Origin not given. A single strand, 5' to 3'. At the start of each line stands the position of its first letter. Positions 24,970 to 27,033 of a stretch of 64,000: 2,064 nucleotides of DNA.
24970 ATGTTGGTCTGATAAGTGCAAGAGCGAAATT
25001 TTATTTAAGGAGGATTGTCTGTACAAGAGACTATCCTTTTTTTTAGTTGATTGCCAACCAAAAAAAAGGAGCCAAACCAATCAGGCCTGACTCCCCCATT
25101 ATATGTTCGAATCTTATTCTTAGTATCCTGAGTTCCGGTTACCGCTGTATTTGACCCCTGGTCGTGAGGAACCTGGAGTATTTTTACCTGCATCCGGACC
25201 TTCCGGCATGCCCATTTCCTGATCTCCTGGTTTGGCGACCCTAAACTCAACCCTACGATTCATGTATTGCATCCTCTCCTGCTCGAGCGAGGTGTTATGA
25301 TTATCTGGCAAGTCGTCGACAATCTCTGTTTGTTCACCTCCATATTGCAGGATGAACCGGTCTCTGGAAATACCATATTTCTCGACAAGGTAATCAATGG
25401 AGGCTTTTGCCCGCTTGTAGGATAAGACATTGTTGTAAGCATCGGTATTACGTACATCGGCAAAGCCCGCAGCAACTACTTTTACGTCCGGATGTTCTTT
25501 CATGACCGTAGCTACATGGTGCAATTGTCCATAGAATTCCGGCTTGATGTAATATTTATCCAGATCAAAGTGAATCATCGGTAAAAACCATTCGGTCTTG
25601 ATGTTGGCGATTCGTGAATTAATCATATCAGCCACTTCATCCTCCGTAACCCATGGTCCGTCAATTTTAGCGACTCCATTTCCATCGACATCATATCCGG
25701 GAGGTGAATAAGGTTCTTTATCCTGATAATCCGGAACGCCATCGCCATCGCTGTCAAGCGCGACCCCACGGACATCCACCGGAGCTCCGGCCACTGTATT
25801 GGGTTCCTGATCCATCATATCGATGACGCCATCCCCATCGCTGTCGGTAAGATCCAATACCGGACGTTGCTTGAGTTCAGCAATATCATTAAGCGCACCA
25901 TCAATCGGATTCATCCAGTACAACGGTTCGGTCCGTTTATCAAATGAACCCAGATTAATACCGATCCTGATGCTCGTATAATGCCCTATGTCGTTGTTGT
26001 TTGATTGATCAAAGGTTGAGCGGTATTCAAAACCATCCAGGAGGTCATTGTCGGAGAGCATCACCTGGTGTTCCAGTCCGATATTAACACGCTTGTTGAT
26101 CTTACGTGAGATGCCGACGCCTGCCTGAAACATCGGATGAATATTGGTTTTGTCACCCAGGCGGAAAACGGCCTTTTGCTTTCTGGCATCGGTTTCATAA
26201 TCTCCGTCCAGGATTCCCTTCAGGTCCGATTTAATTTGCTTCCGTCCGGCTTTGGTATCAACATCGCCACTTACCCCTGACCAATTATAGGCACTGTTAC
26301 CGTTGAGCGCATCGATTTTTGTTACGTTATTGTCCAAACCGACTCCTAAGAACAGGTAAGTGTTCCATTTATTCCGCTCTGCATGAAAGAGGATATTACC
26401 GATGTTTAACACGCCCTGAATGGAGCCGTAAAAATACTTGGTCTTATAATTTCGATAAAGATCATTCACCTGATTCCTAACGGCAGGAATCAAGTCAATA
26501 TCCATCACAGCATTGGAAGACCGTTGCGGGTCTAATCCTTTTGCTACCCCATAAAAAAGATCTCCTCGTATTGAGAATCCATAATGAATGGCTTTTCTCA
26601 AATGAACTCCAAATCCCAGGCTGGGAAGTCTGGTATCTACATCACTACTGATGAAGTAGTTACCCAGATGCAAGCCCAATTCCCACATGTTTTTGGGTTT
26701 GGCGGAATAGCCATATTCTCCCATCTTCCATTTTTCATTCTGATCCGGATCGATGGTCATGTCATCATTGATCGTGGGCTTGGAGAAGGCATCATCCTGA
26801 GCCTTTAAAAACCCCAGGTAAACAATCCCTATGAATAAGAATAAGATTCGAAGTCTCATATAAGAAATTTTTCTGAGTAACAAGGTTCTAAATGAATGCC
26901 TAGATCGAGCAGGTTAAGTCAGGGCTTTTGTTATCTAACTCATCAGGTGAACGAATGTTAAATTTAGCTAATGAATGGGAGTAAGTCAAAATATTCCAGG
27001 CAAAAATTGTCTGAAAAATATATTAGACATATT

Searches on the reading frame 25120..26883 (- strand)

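Call 43: search_protein_families(library=pfam, proteins=[window:25120-26883:-], max_evalue=0.00001)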
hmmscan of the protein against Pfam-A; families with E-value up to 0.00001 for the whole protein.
window:25120-26883:- (587 aa): 1 family
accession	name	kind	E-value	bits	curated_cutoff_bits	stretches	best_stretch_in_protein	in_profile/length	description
PF00691.25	OmpA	-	4.4e-10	40.2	27.2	1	439-525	2-89/98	OmpA family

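Call 47: search_protein_families(library=ncbifam, proteins=[window:25120-26883:-], max_evalue=0.00001)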
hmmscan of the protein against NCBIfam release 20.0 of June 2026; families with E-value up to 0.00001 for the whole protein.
window:25120-26883:- (587 aa): 14 families
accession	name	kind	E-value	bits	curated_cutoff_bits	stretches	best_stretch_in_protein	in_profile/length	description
NF053612.1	anchor_PA1041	equivalog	1.4e-20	74.2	250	1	377-549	77-235/236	PA1041 family peptidoglycan-binding anchor lipoprotein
NF033763.1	exchanger_TraB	exception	4.2e-18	64.6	700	1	344-565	320-511/522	outer membrane exchange protein TraB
NF053607.1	CHU_0125_OmpA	equivalog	1.1e-17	63.8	620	1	434-550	530-637/639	CHU_0125 family OmpA-like outer membrane integrity protein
NF053611.1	YiaD_Gzip_OmpA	equivalog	3.2e-17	62.9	175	1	437-548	104-205/206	YiaD family glycine zipper/OmpA-like lipoprotein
NF052230.1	T9SS_PorE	exception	1.8e-14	53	600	1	419-522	499-602/648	PorE family type IX secretion system protein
NF045787.1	OmpABordt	equivalog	5.2e-12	45.8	200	1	437-524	87-173/194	outer membrane protein OmpA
NF008067.1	PRK10802.1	equivalog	1.1e-11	44.9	261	1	436-521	68-153/171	peptidoglycan-associated lipoprotein Pal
TIGR03789.1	pdsO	hypoth_equivalog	1.5e-11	44.4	152.2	1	437-524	141-227/243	sortase-associated OmpA-like protein PdsO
TIGR02802.1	Pal_lipo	equivalog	1.6e-11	44.3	125.35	1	436-519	1-84/104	peptidoglycan-associated lipoprotein Pal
NF053613.1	OMP_toxin_LptF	equivalog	4.6e-11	42.9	400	1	437-551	143-247/256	lipotoxin F family OmpA-related lipoprotein LptF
NF008071.1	PRK10808.1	equivalog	3.5e-09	36.5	277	1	438-549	234-346/358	porin OmpA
NF052316.1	T9SS_PorG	equivalog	1.7e-06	28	130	0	241-310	125-201/209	type IX secretion system protein PorG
NF053585.1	OMP_LP_YfiB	equivalog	2e-06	27.8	128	1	428-524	46-144/163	outer membrane lipoprotein YfiB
NF045788.1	Omp38Acinit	equivalog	2.6e-06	26.7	500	1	437-514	243-320/354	outer membrane protein Omp38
